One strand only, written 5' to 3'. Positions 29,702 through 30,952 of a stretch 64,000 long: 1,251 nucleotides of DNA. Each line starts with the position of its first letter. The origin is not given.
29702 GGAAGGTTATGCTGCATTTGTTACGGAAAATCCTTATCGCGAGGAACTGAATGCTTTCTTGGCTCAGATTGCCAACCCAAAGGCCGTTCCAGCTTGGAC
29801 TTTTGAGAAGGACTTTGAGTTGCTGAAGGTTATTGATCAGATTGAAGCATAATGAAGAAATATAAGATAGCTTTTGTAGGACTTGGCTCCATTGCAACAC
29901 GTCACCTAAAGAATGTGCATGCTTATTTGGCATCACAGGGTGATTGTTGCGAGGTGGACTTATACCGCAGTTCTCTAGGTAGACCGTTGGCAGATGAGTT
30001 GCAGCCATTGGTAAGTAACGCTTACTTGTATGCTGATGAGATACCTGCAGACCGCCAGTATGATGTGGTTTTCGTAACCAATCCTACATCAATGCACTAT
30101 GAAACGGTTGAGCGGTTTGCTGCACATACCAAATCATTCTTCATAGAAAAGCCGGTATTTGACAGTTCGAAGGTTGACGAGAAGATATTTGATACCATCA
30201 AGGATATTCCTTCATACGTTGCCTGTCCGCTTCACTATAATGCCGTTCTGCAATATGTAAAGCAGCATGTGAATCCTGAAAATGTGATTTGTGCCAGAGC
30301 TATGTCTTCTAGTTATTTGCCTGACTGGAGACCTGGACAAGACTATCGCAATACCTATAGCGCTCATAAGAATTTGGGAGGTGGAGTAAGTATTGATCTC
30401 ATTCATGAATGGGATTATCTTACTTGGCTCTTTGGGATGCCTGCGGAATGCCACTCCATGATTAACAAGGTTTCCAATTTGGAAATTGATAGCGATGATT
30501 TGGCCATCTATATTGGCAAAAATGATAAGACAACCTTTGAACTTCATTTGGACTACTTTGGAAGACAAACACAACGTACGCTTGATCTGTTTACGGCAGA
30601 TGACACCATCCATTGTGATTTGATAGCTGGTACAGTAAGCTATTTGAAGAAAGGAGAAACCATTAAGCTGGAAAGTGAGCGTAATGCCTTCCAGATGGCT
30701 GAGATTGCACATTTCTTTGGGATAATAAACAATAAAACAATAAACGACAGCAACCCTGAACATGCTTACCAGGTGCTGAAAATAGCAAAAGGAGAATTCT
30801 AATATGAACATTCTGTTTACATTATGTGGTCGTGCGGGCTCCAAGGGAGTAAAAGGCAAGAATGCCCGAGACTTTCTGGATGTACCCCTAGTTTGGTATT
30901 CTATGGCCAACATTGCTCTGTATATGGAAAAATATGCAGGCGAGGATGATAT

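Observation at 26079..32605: Legionaminic-acid-type pathway with two extra Gfo/Idh/MocA oxidoreductases: possibly an unusual nonulosonic acid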

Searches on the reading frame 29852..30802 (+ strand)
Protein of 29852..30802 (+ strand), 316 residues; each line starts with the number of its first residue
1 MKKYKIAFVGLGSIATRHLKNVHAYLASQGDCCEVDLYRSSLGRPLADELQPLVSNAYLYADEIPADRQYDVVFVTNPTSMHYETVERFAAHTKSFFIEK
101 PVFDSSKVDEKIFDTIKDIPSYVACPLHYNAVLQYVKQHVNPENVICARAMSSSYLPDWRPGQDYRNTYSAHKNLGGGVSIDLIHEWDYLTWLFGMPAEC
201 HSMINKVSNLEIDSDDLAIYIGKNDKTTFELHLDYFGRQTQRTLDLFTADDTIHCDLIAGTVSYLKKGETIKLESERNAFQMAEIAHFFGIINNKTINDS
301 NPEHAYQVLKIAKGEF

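Call 3: search_protein_families(library=pfam, proteins=[window:29852-30802:+])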
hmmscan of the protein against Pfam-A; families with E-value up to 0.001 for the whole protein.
window:29852-30802:+ (316 aa): 3 families
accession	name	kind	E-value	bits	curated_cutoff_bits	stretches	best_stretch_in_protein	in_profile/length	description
PF01408.29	GFO_IDH_MocA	-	2.6e-09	38.2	24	1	5-107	2-100/120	Oxidoreductase family, NAD-binding Rossmann fold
PF02894.22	GFO_IDH_MocA_C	-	4.2e-07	30.4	22.9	1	170-218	33-85/218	Oxidoreductase family, C-terminal alpha/beta domain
PF22725.1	GFO_IDH_MocA_C3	-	6.8e-05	23.3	27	1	153-221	21-89/124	GFO/IDH/MocA C-terminal domain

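Call 4: search_protein_families(library=ncbifam, proteins=[window:29852-30802:+])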
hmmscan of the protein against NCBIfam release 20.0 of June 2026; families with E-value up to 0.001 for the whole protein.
window:29852-30802:+ (316 aa): 4 families
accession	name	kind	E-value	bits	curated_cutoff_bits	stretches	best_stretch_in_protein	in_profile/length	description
TIGR04380.1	myo_inos_iolG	equivalog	5e-12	45.3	355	1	3-198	1-190/330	inositol 2-dehydrogenase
NF041392.1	XylDh_Gfo6_Halo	equivalog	7.6e-07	28.2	350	1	66-141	79-156/350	D-xylose 1-dehydrogenase Gfo6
NF040723.1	UDP-GlcNAcDh_Arch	equivalog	4.7e-06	26.3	450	1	67-312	58-294/302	UDP-N-acetylglucosamine 3-dehydrogenase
NF052679.1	InsChiInosDhIolG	equivalog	2.4e-05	23.5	540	1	5-117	4-114/343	bifunctional inositol 2-dehydrogenase/D-chiro-inositol 1-dehydrogenase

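Call 16: search_solved_structures(query=window:29852-30802:+, max_evalue=0.01)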
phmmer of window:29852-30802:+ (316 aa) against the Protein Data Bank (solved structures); distinct sequences matched with E-value up to 0.01: 9.
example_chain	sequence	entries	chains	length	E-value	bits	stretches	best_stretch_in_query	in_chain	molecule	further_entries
3hnp_A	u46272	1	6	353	0.00043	23.2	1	7-201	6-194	Oxidoreductase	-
3ezy_A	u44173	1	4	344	0.0022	20.9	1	5-195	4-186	Dehydrogenase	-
4mkx_A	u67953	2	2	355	0.003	20.4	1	2-196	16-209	Inositol dehydrogenase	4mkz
6o15_A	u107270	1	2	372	0.0032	20.3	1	37-204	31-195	Uncharacterized oxidoreductase YjhC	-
4n54_A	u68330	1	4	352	0.0033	20.3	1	2-196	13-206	Inositol dehydrogenase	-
4hkt_A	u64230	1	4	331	0.0033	20.3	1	61-108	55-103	Inositol 2-dehydrogenase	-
6z3b_B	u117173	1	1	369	0.0079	19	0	61-201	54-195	Gfo/Idh/MocA family oxidoreductase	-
6z3b_A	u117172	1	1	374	0.0081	19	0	61-201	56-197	Gfo/Idh/MocA family oxidoreductase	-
6z3c_AAA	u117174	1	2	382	0.0085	18.9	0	61-201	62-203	Gfo/Idh/MocA family oxidoreductase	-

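Call 37: find_homologous_proteins(query=window:29852-30802:+)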
Query window:29852-30802:+ (316 aa): 5801 proteins with E <= 0.001 among 6647 candidates; the best 120 are listed.
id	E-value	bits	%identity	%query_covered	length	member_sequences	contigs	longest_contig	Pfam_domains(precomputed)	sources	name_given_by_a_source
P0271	5.0e-212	721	99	100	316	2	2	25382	PF01408.29,PF02894.23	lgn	-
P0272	1.9e-211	719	99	100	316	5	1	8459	PF01408.29,PF02894.23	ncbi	-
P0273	2.4e-208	709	97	100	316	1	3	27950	PF01408.29,PF02894.23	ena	-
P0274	1.8e-207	706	97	100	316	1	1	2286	PF01408.29,PF02894.23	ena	-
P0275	2.0e-199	680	93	100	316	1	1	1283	PF01408.29,PF02894.23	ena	-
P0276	3.4e-199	679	92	100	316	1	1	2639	PF01408.29,PF02894.23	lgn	-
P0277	1.7e-198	677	93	100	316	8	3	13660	PF01408.29,PF02894.23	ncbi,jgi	jgi:predicted dehydrogenase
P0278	4.4e-198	675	92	100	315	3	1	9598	PF01408.29,PF02894.23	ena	-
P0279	5.7e-198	675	92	100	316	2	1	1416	PF01408.29,PF02894.23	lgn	-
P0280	1.7e-197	673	93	100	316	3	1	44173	PF01408.29,PF02894.23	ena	-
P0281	1.9e-197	673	92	100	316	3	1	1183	PF01408.29,PF02894.23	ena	-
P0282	2.7e-197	673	92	100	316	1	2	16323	PF01408.29,PF02894.23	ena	-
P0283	4.9e-197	672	92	100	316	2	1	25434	PF01408.29,PF02894.23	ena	-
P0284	1.4e-196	670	92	100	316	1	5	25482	PF01408.29,PF02894.23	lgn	-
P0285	1.6e-196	670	92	100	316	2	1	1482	PF01408.29,PF02894.23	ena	-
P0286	3.4e-196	669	91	100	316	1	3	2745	PF01408.29,PF22725.2,PF02894.23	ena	-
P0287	3.7e-196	669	92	100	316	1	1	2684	PF01408.29,PF02894.23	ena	-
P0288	8.4e-196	668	92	100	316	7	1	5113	PF01408.29,PF02894.23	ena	-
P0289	1.4e-195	667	92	100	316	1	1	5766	PF01408.29,PF02894.23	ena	-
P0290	1.7e-195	667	91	100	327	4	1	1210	PF01408.29,PF02894.23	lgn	-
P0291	2.6e-195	666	91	100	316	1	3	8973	PF01408.29,PF02894.23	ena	-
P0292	1.1e-194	664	90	100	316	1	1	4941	PF01408.29,PF02894.23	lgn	-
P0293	1.6e-194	664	90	100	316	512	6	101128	PF01408.29,PF02894.23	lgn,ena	-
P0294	2.7e-194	663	91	100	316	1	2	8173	PF01408.29,PF22725.2,PF02894.23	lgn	-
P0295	4.4e-194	662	90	100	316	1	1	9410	PF01408.29,PF02894.23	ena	-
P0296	5.2e-194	662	91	100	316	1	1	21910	PF01408.29,PF02894.23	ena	-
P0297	5.8e-194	662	90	100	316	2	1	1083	PF01408.29,PF22725.2,PF02894.23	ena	-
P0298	7.9e-194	661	90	100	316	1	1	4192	PF01408.29,PF02894.23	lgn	-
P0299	8.1e-194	661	91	100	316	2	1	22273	PF01408.29,PF02894.23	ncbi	-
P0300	9.1e-194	661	90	100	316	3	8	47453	PF01408.29,PF22725.2,PF02894.23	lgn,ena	-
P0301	9.8e-194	661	91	100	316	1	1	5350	PF01408.29,PF02894.23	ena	-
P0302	1.0e-193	661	90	100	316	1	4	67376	PF01408.29,PF02894.23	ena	-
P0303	1.4e-193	660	90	100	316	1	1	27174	PF01408.29,PF02894.23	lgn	-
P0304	4.5e-193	659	90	100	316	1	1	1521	PF01408.29,PF02894.23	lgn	-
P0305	7.3e-193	658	90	100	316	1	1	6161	PF01408.29,PF22725.2,PF02894.23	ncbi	-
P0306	9.1e-193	658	90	100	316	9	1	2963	PF01408.29,PF02894.23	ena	-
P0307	1.1e-192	657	90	100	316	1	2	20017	PF01408.29,PF02894.23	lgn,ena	-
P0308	2.4e-192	656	90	100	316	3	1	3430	PF01408.29,PF02894.23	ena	-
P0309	3.4e-192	656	90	100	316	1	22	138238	PF01408.29,PF02894.23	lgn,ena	-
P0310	4.2e-192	656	90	100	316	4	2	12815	PF01408.29,PF22725.2,PF02894.23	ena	-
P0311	4.5e-192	655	89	100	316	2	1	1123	PF01408.29,PF02894.23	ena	-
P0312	6.6e-192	655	91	100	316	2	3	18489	PF01408.29,PF02894.23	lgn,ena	-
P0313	8.1e-192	655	90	100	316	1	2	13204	PF01408.29,PF02894.23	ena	-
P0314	8.2e-192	655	91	100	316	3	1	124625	PF01408.29,PF02894.23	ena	-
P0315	8.6e-192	655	89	100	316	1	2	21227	PF01408.29,PF02894.23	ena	-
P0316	1.2e-191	654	89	100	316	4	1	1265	PF01408.29,PF02894.23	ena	-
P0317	1.7e-191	654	88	100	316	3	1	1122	PF01408.29,PF22725.2,PF02894.23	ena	-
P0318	2.8e-191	653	88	100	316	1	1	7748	PF01408.29,PF02894.23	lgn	-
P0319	3.4e-191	653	90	100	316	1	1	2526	PF01408.29,PF22725.2,PF02894.23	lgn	-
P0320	1.0e-190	651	89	100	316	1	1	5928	PF01408.29,PF02894.23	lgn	-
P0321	4.3e-190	649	90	100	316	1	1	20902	PF01408.29,PF02894.23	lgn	-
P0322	4.4e-190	649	89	100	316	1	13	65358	PF01408.29,PF02894.23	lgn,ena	-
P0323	8.2e-190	648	88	100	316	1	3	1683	PF01408.29,PF02894.23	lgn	-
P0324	9.0e-190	648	87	100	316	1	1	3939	PF01408.29,PF02894.23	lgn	-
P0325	1.5e-189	647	87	100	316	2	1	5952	PF01408.29,PF02894.23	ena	-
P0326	2.1e-189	647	88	100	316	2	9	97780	PF01408.29,PF02894.23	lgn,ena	-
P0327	2.6e-189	646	87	100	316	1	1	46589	PF01408.29,PF02894.23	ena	-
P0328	2.9e-189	646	89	100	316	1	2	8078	PF01408.29,PF02894.23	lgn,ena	-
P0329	3.2e-189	646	88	100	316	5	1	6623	PF01408.29,PF02894.23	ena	-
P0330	3.6e-189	646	87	100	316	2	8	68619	PF01408.29,PF02894.23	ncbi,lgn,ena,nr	ncbi:MAG: Gfo/Idh/MocA family oxidoreductase [Bacteroidaceae bacterium]|nr:Gfo/Idh/MocA family oxido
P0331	3.6e-189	646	88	100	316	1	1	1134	PF01408.29,PF22725.2,PF02894.23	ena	-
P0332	4.1e-189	646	89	100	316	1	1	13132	PF01408.29,PF02894.23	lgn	-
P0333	4.5e-189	646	88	100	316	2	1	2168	PF01408.29,PF02894.23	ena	-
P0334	6.6e-189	645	87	100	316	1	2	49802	PF01408.29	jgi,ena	-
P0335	7.8e-189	645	88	100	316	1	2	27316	PF01408.29,PF02894.23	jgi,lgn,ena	-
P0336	1.1e-188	644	88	100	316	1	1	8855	PF01408.29,PF02894.23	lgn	-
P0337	1.5e-188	644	87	100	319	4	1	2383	PF01408.29,PF02894.23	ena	-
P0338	1.5e-188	644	88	100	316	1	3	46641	PF01408.29,PF02894.23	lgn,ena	-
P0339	1.6e-188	644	89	100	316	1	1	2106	PF01408.29,PF02894.23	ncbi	-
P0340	1.7e-188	644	88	100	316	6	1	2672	PF01408.29,PF02894.23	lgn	-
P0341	2.0e-188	644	88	100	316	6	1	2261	PF01408.29,PF02894.23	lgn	-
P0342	2.4e-188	643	87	100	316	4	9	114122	PF01408.29,PF02894.23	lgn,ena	-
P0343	2.5e-188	643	87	99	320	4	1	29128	PF01408.29,PF02894.23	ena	-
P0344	3.2e-188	643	88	100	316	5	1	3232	PF01408.29,PF02894.23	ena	-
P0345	3.9e-188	643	87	99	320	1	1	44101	PF01408.29,PF02894.23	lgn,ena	-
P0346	4.3e-188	642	88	100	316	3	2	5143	PF01408.29,PF02894.23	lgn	-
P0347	4.8e-188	642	88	100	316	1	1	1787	PF01408.29,PF02894.23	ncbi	-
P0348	4.8e-188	642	88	100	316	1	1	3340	PF01408.29,PF02894.23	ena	-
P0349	7.0e-188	642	87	100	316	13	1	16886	PF01408.29,PF02894.23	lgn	-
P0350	1.2e-187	641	87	100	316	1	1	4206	PF01408.29,PF02894.23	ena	-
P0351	1.3e-187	641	87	100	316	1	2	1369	PF01408.29,PF02894.23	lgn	-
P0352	1.9e-187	640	88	100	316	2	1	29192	PF01408.29,PF22725.2,PF02894.23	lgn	-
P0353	2.5e-187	640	86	100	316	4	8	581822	PF01408.29,PF02894.23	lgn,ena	-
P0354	4.1e-187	639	86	100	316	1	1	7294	PF01408.29,PF02894.23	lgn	-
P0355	6.1e-187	639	85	100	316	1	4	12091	PF01408.29,PF02894.23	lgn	-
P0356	7.1e-187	638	87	100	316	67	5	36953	PF01408.29,PF02894.23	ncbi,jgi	jgi:predicted dehydrogenase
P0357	7.3e-187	638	87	100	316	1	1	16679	PF01408.29,PF02894.23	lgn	-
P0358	9.5e-187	638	88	100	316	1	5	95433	PF01408.29,PF02894.23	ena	-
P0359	1.0e-186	638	88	100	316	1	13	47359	PF01408.29,PF02894.23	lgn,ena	-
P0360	1.1e-186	638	88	99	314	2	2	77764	PF01408.29,PF02894.23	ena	-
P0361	1.3e-186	638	87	100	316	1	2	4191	PF01408.29,PF02894.23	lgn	-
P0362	1.3e-186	638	86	100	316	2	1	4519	PF01408.29,PF02894.23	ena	-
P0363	1.3e-186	638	86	100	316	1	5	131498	PF01408.29,PF02894.23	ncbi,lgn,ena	-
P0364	1.3e-186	638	87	100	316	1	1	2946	PF01408.29,PF02894.23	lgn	-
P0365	1.4e-186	637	87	100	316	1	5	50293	PF01408.29,PF02894.23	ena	-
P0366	1.8e-186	637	86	100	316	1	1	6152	PF01408.29,PF02894.23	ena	-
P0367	2.6e-186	637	86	100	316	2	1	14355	PF01408.29,PF02894.23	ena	-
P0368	3.6e-186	636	86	100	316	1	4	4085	PF01408.29,PF02894.23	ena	-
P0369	3.6e-186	636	86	100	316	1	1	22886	PF01408.29,PF02894.23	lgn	-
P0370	4.8e-186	636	86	100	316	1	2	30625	PF01408.29,PF02894.23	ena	-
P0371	6.6e-186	635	88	99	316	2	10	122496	PF01408.29,PF02894.23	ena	-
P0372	8.7e-186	635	87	100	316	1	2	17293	PF01408.29,PF02894.23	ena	-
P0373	1.3e-185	634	84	100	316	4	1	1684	PF01408.29,PF02894.23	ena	-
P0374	1.4e-185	634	85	100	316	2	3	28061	PF01408.29,PF22725.2,PF02894.23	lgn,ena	-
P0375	1.7e-185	634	86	100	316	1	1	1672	PF01408.29,PF02894.23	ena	-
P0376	1.7e-185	634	86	100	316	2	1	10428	PF01408.29,PF02894.23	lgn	-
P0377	2.5e-185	633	87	100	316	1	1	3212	PF01408.29,PF02894.23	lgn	-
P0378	3.5e-185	633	85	100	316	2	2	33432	PF01408.29,PF02894.23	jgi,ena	-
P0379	3.9e-185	633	86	100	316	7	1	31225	PF01408.29,PF02894.23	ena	-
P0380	4.3e-185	633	87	100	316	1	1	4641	PF01408.29,PF02894.23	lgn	-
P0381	5.5e-185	632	85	100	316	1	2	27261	PF01408.29,PF02894.23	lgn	-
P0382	8.0e-185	632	86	99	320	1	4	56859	PF01408.29,PF02894.23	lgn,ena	-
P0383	9.8e-185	631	86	99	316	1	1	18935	PF01408.29,PF02894.23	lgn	-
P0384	3.2e-184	630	86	100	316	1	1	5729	PF01408.29,PF02894.23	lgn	-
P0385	5.4e-184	629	85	100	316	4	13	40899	PF01408.29,PF02894.23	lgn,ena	-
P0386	8.2e-184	628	85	100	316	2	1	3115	PF01408.29,PF02894.23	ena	-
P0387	1.0e-183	628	86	100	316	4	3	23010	PF01408.29,PF02894.23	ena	-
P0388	2.9e-183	627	84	100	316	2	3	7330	PF01408.29,PF02894.23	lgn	-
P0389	2.9e-183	627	85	100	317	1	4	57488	PF01408.29,PF02894.23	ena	-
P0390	6.9e-183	625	84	100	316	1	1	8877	PF01408.29,PF02894.23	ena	-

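Call 38: find_encoding_contigs(protein=P0271, flank=10000, max_places=3)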
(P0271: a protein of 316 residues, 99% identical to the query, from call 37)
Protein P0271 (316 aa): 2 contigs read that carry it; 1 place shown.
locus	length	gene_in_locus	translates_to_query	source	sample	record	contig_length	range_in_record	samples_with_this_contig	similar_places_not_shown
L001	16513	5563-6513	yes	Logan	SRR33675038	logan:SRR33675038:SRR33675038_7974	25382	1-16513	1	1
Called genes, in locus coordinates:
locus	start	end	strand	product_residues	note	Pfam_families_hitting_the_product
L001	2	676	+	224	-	?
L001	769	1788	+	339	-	PF01757:Acyl_transf_3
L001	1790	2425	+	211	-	PF17836:PglD_N, PF25087:GMPPB_C, PF25084:LbH_EIF2B (weak), PF00132:Hexapep (weak), PF14602:Hexapep_2 (weak)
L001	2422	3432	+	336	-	PF03102:NeuB, PF08666:SAF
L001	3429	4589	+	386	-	PF02350:Epimerase_2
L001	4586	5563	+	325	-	PF01408:GFO_IDH_MocA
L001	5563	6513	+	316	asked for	PF01408:GFO_IDH_MocA, PF02894:GFO_IDH_MocA_C (faint)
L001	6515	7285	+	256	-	PF02348:CTP_transf_3 (weak)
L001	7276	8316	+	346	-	PF00483:NTP_transferase, PF12804:NTP_transf_3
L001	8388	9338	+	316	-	PF14512:TM1586_NiRdase (weak), PF00881:Nitroreductase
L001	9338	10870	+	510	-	-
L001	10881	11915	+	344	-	PF04230:PS_pyruv_trans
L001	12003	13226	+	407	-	PF04932:Wzy_C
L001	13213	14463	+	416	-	PF13439:Glyco_transf_4 (faint), PF00534:Glycos_transf_1, PF13692:Glyco_trans_1_4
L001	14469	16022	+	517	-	PF05159:Capsule_synth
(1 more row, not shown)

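Call 39: find_encoding_contigs(protein=P0363, flank=10000, max_places=3)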
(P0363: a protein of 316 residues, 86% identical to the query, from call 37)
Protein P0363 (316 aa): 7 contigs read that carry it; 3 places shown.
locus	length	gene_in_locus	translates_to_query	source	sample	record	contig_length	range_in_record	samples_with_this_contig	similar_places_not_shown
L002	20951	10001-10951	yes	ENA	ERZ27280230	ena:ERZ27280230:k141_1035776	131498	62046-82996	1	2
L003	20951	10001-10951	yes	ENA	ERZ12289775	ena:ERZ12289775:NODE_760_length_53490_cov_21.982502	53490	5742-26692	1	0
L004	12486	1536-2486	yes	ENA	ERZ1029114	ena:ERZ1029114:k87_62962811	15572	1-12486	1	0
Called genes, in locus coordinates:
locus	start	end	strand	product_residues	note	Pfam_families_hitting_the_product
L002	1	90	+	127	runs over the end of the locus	PF10543:ORF6N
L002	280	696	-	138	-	PF01510:Amidase_2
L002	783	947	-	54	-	PF20096:DUF6486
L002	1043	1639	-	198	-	PF18291:HU-HIG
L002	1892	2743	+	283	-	-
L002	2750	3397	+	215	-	-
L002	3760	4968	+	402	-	PF01370:Epimerase (weak), PF02719:Polysacc_synt_2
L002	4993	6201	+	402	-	PF01041:DegT_DnrJ_EryC1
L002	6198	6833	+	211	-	PF17836:PglD_N, PF25087:GMPPB_C, PF00132:Hexapep (weak), PF25084:LbH_EIF2B (weak), PF00132:Hexapep, PF14602:Hexapep_2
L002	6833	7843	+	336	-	PF03102:NeuB, PF08666:SAF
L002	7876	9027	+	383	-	PF02350:Epimerase_2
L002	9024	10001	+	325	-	PF01408:GFO_IDH_MocA, PF03435:Sacchrp_dh_NADP (faint)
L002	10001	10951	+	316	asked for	PF01408:GFO_IDH_MocA, PF02894:GFO_IDH_MocA_C (faint)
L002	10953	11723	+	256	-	PF02348:CTP_transf_3 (weak)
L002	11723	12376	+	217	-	PF00132:Hexapep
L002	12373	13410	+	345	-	PF00483:NTP_transferase, PF12804:NTP_transf_3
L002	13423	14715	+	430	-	PF01943:Polysacc_synt, PF01554:MatE (weak)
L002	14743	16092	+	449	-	PF04932:Wzy_C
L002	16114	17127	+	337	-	PF07922:Glyco_transf_52, PF07388:A-2_8-polyST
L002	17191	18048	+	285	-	PF14393:DUF4422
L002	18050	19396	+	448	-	PF01467:CTP_transf_like, PF01408:GFO_IDH_MocA, PF22725:GFO_IDH_MocA_C3 (weak)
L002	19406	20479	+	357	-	PF00266:Aminotran_5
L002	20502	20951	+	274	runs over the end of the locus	PF04991:LicD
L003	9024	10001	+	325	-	PF01408:GFO_IDH_MocA, PF03435:Sacchrp_dh_NADP (faint)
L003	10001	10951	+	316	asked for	PF01408:GFO_IDH_MocA, PF02894:GFO_IDH_MocA_C (faint)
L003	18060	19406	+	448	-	PF01467:CTP_transf_like, PF01408:GFO_IDH_MocA, PF22725:GFO_IDH_MocA_C3 (weak)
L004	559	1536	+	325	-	PF01408:GFO_IDH_MocA, PF03435:Sacchrp_dh_NADP (faint)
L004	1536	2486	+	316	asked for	PF01408:GFO_IDH_MocA, PF02894:GFO_IDH_MocA_C (faint)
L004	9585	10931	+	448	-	PF01467:CTP_transf_like, PF01408:GFO_IDH_MocA, PF22725:GFO_IDH_MocA_C3 (weak)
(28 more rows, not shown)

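Call 48: search_dna_similar(query=window:29852-30802:+, collection=plasmids, mode=protein, max_rows=25, max_evalue=0.001)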
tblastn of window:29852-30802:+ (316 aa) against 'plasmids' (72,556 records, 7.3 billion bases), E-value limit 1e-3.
Records with a match: 259; places in all: 265; records where one place covers at least 80% of the query: 5.
Best place of each record, by identity: <60% 259.
By first word of the organism name: Rhizobium 169; Sinorhizobium 61; Haladaptatus 3; Haloprofundus 3; Azospirillum 2; Bacillus 2; Agrobacterium 2; Listeria 2; Subdoligranulum 1; Sphingomonadaceae 1; and 13 more.
By predicted mobility (MOB-suite, as given by PLSDB): non-mobilizable 123; conjugative 69; mobilizable 67.
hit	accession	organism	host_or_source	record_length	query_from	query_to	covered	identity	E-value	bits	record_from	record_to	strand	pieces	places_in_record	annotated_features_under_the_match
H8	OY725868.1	Subdoligranulum variabile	-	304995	6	316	98%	39.9%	8e-67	233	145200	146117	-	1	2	record has no annotation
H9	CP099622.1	Sphingomonadaceae bacterium OTU29THOMA1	Arabidopsis thaliana,pure culture,leaf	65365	2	282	89%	32.6%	6e-32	132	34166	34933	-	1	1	hypothetical protein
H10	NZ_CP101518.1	Ensifer adhaerens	cell cuture,rhizosphere soil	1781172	1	288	91%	29.2%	7e-26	115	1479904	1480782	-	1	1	none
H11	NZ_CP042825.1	Rhizobium sp. WL3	Wheat,phyllosphere swab,leaves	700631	9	276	85%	28.6%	2e-24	110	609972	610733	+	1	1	Gfo/Idh/MocA family oxidoreductase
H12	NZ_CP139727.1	Sulfitobacter faviae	Bacterial Culture,hydrothermal vent ...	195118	9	263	81%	29.2%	4e-20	98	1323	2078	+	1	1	Gfo/Idh/MocA family oxidoreductase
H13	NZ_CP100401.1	Halorussus aquaticus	cell culture,saline soil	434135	8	253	78%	30.2%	3e-25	113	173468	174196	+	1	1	Gfo/Idh/MocA family oxidoreductase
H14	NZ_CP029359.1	Azospirillum thermophilum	cell culture,hot spring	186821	70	261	61%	35.2%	2e-30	128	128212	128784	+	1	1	hypothetical protein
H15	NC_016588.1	Azospirillum lipoferum 4B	-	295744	71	294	71%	30.0%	3e-20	99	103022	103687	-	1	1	Gfo/Idh/MocA family oxidoreductase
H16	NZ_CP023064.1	Sinorhizobium sp. CCBAU 05631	G.max,nodule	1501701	2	248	78%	25.7%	1e-5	54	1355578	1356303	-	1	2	record has no annotation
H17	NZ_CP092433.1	Rhizobium sp. K102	Phaseolus vulgaris,Cell culture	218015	2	233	73%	26.4%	3e-5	53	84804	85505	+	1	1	Gfo/Idh/MocA family oxidoreductase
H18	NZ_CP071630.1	Rhizobium leguminosarum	lentil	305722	2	233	73%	26.3%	2e-5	54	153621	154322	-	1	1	Gfo/Idh/MocA family oxidoreductase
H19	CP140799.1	Rhizobium beringeri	Trifolium pratense,whole organism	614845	2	233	73%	26.3%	2e-5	54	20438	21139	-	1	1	Gfo/Idh/MocA family oxidoreductase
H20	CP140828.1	Rhizobium beringeri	Trifolium pratense,whole organism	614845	2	233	73%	26.3%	2e-5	54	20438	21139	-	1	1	Gfo/Idh/MocA family oxidoreductase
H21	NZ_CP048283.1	Rhizobium leguminosarum bv. viciae 248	Fava bean,whole organism,nodules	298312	2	233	73%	26.3%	3e-5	53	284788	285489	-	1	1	Gfo/Idh/MocA family oxidoreductase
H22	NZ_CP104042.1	Rhizobium sp. WSM4643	Pisum sativum,Cell culture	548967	2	233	73%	26.3%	3e-5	53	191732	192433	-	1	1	Gfo/Idh/MocA family oxidoreductase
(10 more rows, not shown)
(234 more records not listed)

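Call 49: get_annotated_region(hit=H11, flank=9000)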
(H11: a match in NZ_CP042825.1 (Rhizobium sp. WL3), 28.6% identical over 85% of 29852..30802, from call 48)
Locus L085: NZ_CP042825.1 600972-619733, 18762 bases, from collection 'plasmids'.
description: Rhizobium sp. WL3 plasmid unnamed2, complete sequence
organism: Rhizobium sp. WL3 (NCBI taxid 2603277)
taxonomy: Bacteria; Pseudomonadota; Alphaproteobacteria; Hyphomicrobiales; Rhizobiaceae; Rhizobium; Rhizobium sp. WL3
host: -; source: Wheat,phyllosphere swab,leaves; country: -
typing (MOB-suite, as given by PLSDB): non-mobilizable
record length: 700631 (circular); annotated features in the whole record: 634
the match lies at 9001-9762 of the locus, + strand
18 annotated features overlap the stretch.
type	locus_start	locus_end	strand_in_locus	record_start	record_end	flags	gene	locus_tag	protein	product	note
CDS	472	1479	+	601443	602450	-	-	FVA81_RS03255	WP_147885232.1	NAD-dependent epimerase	-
CDS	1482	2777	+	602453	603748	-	-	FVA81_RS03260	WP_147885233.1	nucleotide sugar dehydrogenase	GO:0000271 - polysaccharide biosynthetic process [Evidence IEA]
CDS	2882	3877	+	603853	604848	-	-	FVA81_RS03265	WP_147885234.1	NAD-dependent 4,6-dehydratase LegB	-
CDS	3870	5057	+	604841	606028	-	-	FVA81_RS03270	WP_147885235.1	LegC family aminotransferase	-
CDS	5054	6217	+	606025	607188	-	neuC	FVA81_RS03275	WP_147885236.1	UDP-N-acetylglucosamine 2-epimerase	GO:0006047 - UDP-N-acetylglucosamine metabolic process [Evidence IEA]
CDS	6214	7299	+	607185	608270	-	neuB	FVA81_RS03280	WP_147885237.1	N-acetylneuraminate synthase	GO:0016051 - carbohydrate biosynthetic process [Evidence IEA]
CDS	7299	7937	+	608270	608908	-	-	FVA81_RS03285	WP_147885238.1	acetyltransferase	-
CDS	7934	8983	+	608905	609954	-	-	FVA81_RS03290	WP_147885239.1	nucleotidyltransferase family protein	-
CDS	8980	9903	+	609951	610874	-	-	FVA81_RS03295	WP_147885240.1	Gfo/Idh/MocA family oxidoreductase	-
CDS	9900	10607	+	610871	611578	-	-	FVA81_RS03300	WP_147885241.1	acylneuraminate cytidylyltransferase family protein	-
CDS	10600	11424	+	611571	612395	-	-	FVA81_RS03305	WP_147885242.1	SDR family oxidoreductase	-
CDS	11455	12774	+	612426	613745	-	-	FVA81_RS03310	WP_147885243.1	N-acetyl sugar amidotransferase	-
CDS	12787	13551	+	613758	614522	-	wbuZ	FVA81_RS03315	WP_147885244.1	glycosyl amidation-associated protein WbuZ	-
CDS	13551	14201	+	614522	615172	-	hisH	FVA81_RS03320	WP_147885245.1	imidazole glycerol phosphate synthase subunit HisH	GO:0000105 - histidine biosynthetic process [Evidence IEA]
CDS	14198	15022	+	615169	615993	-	-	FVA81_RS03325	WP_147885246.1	ABC transporter permease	-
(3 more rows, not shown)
